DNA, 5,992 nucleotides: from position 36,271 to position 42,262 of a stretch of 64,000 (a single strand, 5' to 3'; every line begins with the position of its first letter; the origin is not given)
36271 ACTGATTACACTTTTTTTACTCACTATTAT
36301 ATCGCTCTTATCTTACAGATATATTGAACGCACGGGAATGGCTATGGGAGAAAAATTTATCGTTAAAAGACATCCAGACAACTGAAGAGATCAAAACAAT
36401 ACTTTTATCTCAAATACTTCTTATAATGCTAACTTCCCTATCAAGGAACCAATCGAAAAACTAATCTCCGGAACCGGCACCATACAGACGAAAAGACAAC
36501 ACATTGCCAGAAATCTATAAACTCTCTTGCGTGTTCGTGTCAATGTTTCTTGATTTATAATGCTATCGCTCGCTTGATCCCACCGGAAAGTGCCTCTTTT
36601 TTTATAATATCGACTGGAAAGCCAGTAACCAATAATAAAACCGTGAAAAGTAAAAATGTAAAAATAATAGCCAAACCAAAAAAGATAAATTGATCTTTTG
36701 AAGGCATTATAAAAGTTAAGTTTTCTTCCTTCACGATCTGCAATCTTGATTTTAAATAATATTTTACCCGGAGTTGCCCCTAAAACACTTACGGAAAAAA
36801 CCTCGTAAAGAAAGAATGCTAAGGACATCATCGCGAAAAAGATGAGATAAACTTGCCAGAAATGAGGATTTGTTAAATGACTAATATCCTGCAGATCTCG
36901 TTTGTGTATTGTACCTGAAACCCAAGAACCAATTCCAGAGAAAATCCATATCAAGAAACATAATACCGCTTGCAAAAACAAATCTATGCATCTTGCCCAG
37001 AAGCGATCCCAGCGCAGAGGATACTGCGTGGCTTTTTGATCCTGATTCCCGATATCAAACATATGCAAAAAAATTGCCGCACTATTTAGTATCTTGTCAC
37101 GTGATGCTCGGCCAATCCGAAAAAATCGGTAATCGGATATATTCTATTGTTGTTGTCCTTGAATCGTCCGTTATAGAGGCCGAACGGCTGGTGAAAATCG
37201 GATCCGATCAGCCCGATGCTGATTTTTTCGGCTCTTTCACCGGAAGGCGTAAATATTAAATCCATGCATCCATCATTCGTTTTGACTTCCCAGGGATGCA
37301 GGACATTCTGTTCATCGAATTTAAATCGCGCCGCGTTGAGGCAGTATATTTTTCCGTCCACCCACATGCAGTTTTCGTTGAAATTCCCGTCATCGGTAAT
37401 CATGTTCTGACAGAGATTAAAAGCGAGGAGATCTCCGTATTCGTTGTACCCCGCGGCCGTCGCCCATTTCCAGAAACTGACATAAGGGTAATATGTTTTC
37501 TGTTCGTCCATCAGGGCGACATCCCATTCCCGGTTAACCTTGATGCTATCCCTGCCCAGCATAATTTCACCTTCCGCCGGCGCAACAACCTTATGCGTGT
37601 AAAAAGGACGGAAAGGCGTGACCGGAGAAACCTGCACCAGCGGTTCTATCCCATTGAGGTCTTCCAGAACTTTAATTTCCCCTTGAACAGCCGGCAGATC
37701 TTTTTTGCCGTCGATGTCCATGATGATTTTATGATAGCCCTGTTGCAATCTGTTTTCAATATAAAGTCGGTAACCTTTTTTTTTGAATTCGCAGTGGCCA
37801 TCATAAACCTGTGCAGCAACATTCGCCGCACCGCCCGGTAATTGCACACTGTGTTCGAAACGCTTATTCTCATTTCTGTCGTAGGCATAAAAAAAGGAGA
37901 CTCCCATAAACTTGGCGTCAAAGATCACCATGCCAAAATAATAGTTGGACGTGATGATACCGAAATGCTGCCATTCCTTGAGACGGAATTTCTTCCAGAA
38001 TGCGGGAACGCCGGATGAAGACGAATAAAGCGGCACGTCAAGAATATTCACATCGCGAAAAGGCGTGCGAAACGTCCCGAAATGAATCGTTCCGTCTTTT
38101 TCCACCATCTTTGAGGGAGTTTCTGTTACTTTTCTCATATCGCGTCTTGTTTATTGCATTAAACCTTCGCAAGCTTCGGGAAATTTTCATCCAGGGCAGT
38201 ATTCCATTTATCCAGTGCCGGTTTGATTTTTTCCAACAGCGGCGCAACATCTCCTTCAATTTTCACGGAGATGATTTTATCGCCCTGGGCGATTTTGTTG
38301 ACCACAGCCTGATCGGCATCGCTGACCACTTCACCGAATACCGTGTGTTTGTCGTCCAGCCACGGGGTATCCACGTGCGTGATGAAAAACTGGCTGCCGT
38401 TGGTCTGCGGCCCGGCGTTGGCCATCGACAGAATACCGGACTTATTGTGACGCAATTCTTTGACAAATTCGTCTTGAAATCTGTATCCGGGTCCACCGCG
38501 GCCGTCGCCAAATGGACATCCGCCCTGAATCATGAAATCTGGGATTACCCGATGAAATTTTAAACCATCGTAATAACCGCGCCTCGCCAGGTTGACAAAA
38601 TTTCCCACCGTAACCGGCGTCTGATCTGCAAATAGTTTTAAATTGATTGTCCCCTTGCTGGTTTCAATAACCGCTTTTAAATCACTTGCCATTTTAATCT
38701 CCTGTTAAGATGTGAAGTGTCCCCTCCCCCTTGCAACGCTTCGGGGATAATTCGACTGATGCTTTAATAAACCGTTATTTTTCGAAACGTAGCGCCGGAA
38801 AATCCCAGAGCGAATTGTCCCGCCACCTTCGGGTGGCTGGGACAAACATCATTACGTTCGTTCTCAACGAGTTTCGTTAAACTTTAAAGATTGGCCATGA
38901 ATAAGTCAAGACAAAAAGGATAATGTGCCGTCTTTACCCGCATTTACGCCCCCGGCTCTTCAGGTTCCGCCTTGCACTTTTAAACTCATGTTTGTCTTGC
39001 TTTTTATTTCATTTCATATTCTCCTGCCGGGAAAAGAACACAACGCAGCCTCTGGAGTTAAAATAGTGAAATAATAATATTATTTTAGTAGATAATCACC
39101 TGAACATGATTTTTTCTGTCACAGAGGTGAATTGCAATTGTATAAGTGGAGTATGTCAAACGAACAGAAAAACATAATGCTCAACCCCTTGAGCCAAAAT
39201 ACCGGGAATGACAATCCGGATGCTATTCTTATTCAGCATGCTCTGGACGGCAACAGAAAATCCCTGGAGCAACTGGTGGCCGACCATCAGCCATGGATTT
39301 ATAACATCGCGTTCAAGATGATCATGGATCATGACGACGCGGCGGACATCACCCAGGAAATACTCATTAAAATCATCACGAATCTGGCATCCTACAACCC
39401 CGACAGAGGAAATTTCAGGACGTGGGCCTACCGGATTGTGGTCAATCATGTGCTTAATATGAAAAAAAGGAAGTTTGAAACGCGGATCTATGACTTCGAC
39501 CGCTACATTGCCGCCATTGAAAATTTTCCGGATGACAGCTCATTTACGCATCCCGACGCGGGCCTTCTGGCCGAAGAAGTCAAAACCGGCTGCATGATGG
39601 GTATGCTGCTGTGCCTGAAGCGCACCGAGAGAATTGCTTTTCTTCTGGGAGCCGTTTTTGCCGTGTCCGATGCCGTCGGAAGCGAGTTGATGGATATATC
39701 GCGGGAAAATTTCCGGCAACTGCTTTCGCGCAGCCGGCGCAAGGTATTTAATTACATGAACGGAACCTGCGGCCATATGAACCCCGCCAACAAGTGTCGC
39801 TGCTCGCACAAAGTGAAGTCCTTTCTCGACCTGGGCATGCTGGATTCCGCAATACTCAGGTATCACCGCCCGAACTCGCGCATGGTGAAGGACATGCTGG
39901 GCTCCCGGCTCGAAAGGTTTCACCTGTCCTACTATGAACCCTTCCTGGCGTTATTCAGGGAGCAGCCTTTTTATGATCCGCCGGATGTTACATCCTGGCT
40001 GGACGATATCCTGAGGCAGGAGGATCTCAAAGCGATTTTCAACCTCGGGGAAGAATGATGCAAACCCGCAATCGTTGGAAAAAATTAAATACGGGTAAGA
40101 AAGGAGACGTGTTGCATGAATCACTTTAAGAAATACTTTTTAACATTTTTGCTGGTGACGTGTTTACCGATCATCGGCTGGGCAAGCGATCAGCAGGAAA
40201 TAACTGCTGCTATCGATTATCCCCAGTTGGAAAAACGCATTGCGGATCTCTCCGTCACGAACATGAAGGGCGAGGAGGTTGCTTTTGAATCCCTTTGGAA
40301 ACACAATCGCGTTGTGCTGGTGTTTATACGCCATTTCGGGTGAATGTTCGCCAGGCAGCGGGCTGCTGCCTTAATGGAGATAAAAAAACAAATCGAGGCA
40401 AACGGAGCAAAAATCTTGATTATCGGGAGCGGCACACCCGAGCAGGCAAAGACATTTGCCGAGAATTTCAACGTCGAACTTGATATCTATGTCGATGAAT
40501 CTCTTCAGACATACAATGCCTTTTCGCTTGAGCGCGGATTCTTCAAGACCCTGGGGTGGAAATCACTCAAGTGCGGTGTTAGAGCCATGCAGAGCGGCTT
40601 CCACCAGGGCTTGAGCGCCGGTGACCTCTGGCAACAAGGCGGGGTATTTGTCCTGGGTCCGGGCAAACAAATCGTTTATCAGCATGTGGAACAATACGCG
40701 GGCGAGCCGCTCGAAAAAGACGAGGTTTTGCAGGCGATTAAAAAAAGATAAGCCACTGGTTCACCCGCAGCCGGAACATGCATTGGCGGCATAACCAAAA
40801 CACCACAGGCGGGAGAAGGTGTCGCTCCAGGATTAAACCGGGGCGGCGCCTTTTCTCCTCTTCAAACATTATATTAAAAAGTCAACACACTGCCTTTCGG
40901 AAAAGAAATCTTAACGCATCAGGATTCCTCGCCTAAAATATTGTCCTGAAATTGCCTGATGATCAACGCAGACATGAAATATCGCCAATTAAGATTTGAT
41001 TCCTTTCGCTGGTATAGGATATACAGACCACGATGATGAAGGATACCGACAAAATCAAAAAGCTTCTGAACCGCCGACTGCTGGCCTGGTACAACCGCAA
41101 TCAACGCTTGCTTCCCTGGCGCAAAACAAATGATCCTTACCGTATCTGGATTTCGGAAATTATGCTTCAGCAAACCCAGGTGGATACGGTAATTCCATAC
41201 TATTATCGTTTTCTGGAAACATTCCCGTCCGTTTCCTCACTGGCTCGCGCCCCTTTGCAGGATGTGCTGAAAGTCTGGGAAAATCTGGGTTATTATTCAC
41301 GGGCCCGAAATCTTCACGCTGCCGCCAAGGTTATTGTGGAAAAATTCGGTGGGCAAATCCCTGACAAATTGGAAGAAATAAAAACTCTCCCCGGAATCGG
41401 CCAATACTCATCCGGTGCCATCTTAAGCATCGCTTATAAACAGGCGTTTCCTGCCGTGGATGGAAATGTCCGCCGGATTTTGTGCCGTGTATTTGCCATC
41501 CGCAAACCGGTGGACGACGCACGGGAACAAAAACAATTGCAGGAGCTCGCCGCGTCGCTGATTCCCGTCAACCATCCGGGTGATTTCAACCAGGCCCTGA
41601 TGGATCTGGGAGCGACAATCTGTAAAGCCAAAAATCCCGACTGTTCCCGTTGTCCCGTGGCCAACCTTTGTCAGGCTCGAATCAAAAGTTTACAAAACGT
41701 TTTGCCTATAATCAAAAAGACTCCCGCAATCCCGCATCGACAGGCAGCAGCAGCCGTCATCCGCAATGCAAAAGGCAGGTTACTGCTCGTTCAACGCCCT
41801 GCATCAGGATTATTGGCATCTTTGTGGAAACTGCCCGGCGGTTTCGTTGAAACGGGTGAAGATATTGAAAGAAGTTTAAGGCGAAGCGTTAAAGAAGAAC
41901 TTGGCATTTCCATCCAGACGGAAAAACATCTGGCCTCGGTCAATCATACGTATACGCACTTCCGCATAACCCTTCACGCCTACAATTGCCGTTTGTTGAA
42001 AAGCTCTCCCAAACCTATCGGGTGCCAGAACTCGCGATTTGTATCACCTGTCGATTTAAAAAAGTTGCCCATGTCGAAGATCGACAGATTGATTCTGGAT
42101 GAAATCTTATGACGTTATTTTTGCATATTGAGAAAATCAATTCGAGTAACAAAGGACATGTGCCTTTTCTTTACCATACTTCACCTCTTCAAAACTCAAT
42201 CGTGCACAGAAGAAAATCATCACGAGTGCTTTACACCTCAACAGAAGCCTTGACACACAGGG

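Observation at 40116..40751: Hidden selenoprotein: an in-frame UGA with a SECIS-like hairpin fuses two track ORFs into one secreted PRXL2/AhpC-TSA_2 thiol oxidoreductase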

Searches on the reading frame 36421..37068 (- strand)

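Call 43: search_protein_families(library=pfam, proteins=[window:36421-37068:-], max_evalue=0.00001)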
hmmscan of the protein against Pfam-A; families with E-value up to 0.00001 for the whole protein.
window:36421-37068:- (215 aa): 1 family
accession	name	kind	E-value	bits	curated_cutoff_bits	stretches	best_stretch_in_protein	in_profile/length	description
PF06271.18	RDD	-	7.4e-22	78.6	24.1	1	16-150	1-121/137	RDD family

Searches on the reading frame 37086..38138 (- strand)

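Call 43: search_protein_families(library=pfam, proteins=[window:37086-38138:-], max_evalue=0.00001)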
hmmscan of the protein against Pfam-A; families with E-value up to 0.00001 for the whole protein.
window:37086-38138:- (350 aa): 1 family
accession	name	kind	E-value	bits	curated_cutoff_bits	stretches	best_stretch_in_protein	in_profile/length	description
PF10974.15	DUF2804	-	2.4e-60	205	26.9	1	4-350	4-339/339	Domain of unknown function (DUF2804)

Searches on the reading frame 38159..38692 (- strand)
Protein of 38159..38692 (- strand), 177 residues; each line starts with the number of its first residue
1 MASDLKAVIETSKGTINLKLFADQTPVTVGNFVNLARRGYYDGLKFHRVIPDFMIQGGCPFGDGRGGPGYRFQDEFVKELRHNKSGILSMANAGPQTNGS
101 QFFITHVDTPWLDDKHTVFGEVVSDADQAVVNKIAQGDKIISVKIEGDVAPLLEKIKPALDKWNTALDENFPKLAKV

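Call 43: search_protein_families(library=pfam, proteins=[window:38159-38692:-], max_evalue=0.00001)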
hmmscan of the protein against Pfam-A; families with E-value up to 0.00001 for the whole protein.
window:38159-38692:- (177 aa): 1 family
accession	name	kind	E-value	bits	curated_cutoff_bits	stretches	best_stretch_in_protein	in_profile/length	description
PF00160.26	Pro_isomerase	-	4.7e-46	157.3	21.7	1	8-138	3-141/159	Cyclophilin type peptidyl-prolyl cis-trans isomerase/CLD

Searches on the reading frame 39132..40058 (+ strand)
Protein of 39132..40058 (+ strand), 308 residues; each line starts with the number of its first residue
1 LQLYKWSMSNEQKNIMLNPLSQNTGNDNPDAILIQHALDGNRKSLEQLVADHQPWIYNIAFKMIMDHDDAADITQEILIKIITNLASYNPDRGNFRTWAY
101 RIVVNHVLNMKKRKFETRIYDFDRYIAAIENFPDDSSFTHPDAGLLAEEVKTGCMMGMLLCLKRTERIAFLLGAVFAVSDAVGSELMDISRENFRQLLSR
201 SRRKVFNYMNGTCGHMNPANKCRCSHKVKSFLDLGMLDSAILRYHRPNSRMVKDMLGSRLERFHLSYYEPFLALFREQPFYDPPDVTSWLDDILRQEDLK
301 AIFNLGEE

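Call 43: search_protein_families(library=pfam, proteins=[window:39132-40058:+], max_evalue=0.00001)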
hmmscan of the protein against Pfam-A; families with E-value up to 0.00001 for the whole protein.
window:39132-40058:+ (308 aa): 1 family
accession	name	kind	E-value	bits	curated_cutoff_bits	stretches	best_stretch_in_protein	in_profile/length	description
PF04542.20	Sigma70_r2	-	1.5e-17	63.5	24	1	48-113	1-67/71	Sigma-70 region 2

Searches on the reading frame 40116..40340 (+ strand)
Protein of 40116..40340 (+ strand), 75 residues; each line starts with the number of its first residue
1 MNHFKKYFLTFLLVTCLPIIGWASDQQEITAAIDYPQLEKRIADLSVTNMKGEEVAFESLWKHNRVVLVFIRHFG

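Call 4: search_protein_families(library=pfam, proteins=[window:40116-40340:+], max_evalue=0.01)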
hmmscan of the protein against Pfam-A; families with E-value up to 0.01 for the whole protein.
seq(75 aa): 0 families

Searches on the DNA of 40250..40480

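Call 61: search_rna_families(source=window, start=40250, end=40480, threshold=evalue, max_evalue=10)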
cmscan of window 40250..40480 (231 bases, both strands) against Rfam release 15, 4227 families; matches with E-value up to 10: 2.
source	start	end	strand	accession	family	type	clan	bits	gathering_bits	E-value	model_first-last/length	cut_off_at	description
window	40367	40430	+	RF04327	snoMe28S-A3420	Gene; snRNA; snoRNA; CD-box;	-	18.3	60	8.4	1-98/98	no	Drosophila C/D box small nucleolar RNA snoMe28S-A3420 family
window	40347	40378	+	RF04237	mir-1490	Gene; miRNA;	-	18.2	75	0.076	1-77/77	no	mir-1490 microRNA precursor family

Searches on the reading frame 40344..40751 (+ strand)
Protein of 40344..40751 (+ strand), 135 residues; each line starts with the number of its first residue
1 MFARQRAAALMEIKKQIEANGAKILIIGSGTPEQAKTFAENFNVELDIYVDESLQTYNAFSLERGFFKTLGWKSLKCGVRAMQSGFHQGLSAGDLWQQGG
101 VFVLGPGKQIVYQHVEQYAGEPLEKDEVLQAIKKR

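Call 4: search_protein_families(library=pfam, proteins=[window:40344-40748:+], max_evalue=0.01)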
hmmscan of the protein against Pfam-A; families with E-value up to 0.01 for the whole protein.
seq(135 aa): 3 families
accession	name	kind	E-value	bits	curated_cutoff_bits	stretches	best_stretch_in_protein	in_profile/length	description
PF13911.12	AhpC-TSA_2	-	1.7e-23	83.6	27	1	10-117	2-113/114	AhpC/TSA antioxidant enzyme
PF03808.19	Glyco_tran_WecG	-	0.0053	17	27.4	0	11-43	86-118/168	Glycosyl transferase WecG/TagA/CpsF family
PF00578.27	AhpC-TSA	-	0.0061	16.9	26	1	4-63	42-101/124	AhpC/TSA family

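Call 52: find_encoding_contigs(protein=window:40344-40751:+, flank=10000, max_places=4)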
Protein window:40344-40751:+ (135 aa): 23 contigs read that carry it; 4 places shown.
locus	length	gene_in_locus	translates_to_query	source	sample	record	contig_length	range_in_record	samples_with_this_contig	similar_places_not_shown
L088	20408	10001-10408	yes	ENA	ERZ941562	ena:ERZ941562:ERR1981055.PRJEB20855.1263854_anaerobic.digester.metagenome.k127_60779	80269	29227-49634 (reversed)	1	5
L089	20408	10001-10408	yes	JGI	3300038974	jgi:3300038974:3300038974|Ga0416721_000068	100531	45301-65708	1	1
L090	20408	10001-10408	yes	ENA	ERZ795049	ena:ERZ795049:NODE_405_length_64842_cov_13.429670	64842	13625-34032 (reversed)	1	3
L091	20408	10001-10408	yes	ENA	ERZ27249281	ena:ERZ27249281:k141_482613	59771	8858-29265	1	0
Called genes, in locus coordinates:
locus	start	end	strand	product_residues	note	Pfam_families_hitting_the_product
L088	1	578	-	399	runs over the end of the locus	PF21818:DUF6884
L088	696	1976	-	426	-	PF01595:CNNM, PF00571:CBS, PF03471:CorC_HlyC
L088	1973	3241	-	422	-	PF01595:CNNM, PF00571:CBS (faint), PF03471:CorC_HlyC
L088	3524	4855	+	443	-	PF02844:GARS_N, PF01071:GARS_A, PF02843:GARS_C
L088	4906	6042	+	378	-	PF01757:Acyl_transf_3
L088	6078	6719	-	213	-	PF06271:RDD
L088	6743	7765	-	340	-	PF10974:DUF2804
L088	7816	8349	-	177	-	PF00160:Pro_isomerase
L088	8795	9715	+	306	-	PF04542:Sigma70_r2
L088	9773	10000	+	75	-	-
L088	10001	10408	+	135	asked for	PF13911:AhpC-TSA_2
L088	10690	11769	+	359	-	PF00730:HhH-GPD, PF00633:HHH (faint), PF00293:NUDIX, PF14815:NUDIX_4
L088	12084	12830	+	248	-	PF05212:DUF707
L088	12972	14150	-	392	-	PF01808:AICARFT_IMPCHas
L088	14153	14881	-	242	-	PF07826:IMP_cyclohyd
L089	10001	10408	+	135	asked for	PF13911:AhpC-TSA_2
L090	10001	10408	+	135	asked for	PF13911:AhpC-TSA_2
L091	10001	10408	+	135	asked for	PF13911:AhpC-TSA_2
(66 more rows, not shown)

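Call 70: search_protein_representatives(protein=window:40344-40748:+)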
Query: 135 residues. Proteins with E-value up to 0.001 (for the whole library): 890; up to 1e-10: 262; up to 1e-30: 4. The best 150 are listed.
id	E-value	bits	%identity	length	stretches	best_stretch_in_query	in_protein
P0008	8.5e-53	193.9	92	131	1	1-101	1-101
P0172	2.0e-38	147.5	55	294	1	1-130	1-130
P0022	4.9e-35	136.5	55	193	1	11-131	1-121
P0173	2.2e-33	131.1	49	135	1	1-132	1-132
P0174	1.6e-24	102.5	38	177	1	1-132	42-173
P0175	3.1e-24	101.5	41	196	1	1-132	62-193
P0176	1.0e-22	96.7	41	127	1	1-124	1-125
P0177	2.2e-22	95.6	37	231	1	2-132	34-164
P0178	1.4e-21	93.0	39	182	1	2-132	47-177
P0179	1.6e-21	92.8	40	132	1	14-133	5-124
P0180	2.9e-21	91.9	44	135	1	1-134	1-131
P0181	3.6e-21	91.6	43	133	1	18-132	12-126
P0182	1.4e-20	89.7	36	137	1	1-132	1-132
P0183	1.5e-20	89.6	41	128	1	15-132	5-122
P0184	5.6e-20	87.8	40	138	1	4-132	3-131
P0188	1.6e-19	86.3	38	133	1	1-131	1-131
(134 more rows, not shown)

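Call 72: find_encoding_contigs(protein=P0188, flank=2500, max_places=2)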
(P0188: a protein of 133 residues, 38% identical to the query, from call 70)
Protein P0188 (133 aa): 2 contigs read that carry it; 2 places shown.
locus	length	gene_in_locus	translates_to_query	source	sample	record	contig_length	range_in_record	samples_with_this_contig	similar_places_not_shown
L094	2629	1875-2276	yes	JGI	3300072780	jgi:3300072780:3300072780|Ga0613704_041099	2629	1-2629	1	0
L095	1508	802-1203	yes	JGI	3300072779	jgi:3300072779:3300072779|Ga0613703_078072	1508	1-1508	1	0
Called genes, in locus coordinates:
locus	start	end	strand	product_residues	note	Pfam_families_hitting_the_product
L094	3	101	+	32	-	?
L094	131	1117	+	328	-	PF08240:ADH_N, PF16912:Glu_dehyd_C, PF00107:ADH_zinc_N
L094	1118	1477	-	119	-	-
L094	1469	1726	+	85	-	-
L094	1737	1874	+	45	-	-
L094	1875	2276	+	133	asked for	PF00578:AhpC-TSA (weak), PF13911:AhpC-TSA_2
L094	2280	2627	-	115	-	?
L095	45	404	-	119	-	-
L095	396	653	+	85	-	-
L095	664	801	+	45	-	-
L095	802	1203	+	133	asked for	PF00578:AhpC-TSA (weak), PF13911:AhpC-TSA_2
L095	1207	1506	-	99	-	?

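Call 73: find_encoding_contigs(protein=P0183, flank=2500, max_places=2)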
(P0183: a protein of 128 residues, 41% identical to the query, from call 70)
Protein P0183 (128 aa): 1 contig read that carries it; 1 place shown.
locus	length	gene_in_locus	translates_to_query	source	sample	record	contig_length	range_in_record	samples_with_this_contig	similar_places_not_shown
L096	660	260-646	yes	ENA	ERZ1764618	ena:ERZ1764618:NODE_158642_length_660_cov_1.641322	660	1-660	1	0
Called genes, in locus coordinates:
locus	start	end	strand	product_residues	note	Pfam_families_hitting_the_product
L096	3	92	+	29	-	?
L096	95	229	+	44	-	-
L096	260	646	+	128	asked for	PF13911:AhpC-TSA_2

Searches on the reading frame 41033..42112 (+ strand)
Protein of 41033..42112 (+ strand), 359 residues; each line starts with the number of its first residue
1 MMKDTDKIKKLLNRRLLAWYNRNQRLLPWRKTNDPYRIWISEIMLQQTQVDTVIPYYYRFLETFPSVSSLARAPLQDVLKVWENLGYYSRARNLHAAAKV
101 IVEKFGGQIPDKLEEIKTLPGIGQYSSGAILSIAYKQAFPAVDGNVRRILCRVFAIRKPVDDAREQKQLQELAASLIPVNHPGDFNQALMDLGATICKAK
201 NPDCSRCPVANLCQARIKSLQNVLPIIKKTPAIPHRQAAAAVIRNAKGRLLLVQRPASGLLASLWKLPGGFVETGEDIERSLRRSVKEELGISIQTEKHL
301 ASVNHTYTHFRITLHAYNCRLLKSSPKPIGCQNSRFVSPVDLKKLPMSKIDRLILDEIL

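Call 43: search_protein_families(library=pfam, proteins=[window:41033-42112:+], max_evalue=0.00001)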
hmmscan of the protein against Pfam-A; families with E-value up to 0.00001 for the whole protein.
window:41033-42112:+ (359 aa): 3 families
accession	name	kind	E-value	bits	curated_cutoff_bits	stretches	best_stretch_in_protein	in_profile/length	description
PF14815.12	NUDIX_4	-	1.6e-25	89.5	35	1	240-356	2-112/113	NUDIX domain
PF00730.31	HhH-GPD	-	2.5e-24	86.1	26.2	1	40-171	1-104/108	HhH-GPD superfamily base excision DNA repair protein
PF00293.34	NUDIX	-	3e-16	60.1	21.1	1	235-352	2-128/134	NUDIX domain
